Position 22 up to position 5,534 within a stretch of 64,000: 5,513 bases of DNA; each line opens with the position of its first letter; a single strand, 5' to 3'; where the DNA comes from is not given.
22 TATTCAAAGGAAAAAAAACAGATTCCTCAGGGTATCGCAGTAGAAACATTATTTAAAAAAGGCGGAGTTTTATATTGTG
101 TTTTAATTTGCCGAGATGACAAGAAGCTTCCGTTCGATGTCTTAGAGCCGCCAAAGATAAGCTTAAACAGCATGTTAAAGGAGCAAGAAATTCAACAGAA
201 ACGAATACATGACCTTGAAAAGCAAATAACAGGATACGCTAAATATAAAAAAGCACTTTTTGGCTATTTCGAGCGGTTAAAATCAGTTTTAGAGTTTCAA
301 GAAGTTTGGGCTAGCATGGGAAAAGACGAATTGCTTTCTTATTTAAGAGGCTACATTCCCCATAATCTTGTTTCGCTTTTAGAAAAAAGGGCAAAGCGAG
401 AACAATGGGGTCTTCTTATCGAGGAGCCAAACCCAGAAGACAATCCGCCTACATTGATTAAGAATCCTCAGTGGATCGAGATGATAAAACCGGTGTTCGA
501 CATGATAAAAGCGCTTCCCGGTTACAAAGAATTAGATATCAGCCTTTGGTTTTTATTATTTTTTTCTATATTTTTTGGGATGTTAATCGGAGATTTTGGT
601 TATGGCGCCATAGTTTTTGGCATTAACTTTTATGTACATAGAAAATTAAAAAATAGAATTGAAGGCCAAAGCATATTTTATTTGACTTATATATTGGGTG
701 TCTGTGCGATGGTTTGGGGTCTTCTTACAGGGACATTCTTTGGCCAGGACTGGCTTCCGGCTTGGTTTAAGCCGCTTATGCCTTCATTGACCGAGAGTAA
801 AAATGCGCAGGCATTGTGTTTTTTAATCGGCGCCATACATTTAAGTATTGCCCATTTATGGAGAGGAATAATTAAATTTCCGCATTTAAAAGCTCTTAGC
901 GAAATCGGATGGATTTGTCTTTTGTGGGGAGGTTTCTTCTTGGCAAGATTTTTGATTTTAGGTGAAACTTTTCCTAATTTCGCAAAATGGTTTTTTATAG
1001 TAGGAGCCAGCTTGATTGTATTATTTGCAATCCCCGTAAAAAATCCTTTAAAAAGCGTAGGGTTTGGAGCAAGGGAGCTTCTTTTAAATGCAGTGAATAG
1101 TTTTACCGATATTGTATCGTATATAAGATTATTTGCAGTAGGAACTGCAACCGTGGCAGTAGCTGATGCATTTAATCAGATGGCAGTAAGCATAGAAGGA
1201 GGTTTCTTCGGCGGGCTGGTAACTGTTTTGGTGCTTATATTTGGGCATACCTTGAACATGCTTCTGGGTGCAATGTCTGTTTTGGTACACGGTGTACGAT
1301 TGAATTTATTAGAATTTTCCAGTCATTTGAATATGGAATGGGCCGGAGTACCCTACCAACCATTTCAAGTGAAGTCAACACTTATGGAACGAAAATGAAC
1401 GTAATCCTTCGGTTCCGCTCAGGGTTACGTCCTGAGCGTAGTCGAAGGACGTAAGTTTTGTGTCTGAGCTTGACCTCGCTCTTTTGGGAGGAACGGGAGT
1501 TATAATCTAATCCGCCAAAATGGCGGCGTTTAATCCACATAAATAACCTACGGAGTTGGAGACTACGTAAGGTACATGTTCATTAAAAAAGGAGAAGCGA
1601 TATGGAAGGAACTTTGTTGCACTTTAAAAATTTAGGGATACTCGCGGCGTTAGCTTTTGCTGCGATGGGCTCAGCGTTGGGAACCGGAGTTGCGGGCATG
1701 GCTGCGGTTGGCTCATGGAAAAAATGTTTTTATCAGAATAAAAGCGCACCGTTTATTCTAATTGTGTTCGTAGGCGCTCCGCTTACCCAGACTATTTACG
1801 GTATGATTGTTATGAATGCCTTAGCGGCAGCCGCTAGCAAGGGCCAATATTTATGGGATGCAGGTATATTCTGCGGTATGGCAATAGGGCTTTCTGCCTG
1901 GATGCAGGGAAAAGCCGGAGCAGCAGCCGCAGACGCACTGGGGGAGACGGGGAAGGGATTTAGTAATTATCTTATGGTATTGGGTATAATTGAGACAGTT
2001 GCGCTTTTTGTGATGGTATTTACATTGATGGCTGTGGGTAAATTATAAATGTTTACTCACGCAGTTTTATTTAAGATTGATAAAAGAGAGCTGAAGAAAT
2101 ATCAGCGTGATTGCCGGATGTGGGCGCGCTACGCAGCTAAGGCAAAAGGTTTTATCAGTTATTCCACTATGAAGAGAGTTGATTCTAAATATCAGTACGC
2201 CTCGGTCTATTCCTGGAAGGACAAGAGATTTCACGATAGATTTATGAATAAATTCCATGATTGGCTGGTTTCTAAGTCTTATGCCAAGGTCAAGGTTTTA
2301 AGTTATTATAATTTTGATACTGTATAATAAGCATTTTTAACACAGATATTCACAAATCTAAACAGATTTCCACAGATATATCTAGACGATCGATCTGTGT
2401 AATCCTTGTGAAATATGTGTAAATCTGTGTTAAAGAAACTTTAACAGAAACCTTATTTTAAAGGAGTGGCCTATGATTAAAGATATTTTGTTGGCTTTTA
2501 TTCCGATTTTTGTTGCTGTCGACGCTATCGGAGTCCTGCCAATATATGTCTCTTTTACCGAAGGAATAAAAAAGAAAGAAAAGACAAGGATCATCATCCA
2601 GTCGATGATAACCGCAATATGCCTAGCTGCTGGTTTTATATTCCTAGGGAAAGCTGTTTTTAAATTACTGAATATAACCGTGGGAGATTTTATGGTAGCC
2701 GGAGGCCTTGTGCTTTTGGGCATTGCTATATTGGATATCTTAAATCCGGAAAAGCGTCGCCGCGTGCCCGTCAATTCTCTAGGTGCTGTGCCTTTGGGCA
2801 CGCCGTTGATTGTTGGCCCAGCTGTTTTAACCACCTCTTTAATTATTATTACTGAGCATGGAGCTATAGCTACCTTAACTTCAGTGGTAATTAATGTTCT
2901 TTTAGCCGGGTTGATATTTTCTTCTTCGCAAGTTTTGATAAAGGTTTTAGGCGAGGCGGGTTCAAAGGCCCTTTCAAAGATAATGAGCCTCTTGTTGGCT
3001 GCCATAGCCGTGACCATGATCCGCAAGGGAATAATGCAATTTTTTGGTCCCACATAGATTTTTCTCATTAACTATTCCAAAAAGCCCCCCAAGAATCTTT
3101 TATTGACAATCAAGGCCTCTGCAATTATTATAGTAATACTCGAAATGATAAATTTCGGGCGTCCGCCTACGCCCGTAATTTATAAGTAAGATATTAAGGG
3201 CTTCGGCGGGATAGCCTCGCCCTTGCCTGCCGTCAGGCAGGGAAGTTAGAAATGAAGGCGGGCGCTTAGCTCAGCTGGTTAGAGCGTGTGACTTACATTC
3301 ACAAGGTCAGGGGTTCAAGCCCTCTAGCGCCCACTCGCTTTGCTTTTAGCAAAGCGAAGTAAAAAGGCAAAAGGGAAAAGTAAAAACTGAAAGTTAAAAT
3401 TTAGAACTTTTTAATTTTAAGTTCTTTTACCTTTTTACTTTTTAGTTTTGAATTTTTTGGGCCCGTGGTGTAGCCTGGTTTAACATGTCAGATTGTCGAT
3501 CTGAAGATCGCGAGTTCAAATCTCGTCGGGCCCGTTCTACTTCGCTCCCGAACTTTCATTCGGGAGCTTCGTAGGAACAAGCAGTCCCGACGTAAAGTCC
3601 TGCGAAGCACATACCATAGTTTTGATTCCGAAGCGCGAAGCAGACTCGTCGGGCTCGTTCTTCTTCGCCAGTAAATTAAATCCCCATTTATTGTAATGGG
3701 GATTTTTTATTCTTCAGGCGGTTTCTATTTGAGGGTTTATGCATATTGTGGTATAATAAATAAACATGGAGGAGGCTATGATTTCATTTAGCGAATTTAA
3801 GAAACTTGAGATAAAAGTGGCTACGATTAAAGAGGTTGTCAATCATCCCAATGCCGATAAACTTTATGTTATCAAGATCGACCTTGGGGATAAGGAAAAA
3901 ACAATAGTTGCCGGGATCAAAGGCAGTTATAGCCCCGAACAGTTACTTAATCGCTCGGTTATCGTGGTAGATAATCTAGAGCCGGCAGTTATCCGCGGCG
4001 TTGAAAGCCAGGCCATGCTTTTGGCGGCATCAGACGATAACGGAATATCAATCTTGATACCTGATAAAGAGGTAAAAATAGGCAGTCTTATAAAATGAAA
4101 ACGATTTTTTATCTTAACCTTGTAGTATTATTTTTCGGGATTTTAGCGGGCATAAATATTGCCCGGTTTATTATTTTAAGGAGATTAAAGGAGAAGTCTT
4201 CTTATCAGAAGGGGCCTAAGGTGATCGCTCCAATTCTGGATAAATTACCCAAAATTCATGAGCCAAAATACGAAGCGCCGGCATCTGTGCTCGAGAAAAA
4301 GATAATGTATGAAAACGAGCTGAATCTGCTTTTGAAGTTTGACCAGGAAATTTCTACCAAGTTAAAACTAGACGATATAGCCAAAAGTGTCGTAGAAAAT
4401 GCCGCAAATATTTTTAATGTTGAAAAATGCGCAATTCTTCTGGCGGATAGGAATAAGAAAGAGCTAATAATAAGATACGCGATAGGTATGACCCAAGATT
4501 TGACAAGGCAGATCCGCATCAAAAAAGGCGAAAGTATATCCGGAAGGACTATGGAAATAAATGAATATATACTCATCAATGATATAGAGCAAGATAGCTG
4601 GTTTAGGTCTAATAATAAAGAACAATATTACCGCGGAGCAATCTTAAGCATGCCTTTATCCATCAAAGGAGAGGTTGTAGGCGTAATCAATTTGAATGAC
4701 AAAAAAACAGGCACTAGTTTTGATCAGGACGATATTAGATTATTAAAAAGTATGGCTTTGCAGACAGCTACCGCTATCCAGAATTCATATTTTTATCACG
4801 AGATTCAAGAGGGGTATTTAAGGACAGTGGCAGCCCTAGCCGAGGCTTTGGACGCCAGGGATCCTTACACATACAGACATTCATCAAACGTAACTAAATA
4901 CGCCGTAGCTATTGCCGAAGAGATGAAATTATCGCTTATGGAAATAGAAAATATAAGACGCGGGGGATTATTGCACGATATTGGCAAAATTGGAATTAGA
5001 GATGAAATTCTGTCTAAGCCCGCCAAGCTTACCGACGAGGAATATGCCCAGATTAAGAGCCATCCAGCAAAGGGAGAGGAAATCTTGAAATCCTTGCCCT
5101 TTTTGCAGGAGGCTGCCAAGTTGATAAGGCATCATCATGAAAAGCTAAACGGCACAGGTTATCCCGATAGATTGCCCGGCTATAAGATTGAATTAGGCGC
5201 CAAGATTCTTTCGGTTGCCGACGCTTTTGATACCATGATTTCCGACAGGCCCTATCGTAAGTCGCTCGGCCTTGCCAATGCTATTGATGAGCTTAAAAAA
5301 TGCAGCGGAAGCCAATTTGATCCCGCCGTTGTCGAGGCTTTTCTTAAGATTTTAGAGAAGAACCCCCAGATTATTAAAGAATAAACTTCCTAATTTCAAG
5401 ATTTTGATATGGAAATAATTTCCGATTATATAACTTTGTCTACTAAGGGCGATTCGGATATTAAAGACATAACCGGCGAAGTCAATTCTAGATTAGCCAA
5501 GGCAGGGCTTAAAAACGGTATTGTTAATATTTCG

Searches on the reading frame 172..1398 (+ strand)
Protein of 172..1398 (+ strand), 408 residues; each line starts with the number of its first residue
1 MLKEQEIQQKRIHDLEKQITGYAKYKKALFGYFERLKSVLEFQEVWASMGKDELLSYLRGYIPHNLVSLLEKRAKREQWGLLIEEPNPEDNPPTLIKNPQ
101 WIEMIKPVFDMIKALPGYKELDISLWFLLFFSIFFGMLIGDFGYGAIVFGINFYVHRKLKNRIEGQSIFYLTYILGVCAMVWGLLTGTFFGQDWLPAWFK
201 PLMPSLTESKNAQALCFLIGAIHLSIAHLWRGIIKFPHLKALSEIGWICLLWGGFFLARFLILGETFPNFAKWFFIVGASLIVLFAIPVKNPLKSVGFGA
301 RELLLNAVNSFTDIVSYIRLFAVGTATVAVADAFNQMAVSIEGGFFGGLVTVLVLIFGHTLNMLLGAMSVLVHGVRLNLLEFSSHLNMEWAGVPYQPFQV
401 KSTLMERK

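Call 68: search_protein_families(library=pfam, proteins=[window:172-1398:+], max_evalue=0.00001)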
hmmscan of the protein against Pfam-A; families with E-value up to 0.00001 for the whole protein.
window:172-1398:+ (408 aa): 1 family
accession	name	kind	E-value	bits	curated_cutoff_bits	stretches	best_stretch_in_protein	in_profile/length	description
PF01496.24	V_ATPase_I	-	7.9e-09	34.5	30.7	0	60-189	313-456/815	V-type ATPase 116kDa subunit family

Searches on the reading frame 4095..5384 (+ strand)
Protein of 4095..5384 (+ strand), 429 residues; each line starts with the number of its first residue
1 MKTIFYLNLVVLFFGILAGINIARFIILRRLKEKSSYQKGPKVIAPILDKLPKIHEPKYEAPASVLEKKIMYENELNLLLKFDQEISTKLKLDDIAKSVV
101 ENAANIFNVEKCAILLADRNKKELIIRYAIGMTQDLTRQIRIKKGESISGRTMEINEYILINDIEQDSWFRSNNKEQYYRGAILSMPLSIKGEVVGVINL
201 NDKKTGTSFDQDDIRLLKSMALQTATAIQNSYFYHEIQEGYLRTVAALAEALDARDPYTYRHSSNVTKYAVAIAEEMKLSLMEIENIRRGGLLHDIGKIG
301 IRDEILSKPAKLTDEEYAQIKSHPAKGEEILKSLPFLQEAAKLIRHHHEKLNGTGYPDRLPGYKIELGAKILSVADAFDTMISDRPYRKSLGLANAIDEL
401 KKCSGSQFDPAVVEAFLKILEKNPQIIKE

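Call 68: search_protein_families(library=pfam, proteins=[window:4095-5384:+], max_evalue=0.00001)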
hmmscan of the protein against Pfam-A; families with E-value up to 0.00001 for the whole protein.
window:4095-5384:+ (429 aa): 5 families
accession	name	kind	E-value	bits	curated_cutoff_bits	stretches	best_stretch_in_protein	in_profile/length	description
PF13487.12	HD_5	-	1.3e-38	132.8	27.2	1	248-412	3-170/170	HD domain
PF01966.28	HD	-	1.4e-22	80.6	22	1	259-381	1-116/116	HD domain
PF13185.12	GAF_2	-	2.1e-16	60.8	28.6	1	92-229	4-136/136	GAF domain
PF13492.12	GAF_3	-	8.3e-16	59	27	1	92-230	2-129/129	GAF domain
PF01590.32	GAF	-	3.6e-14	53.9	22.4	1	92-228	2-133/133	GAF domain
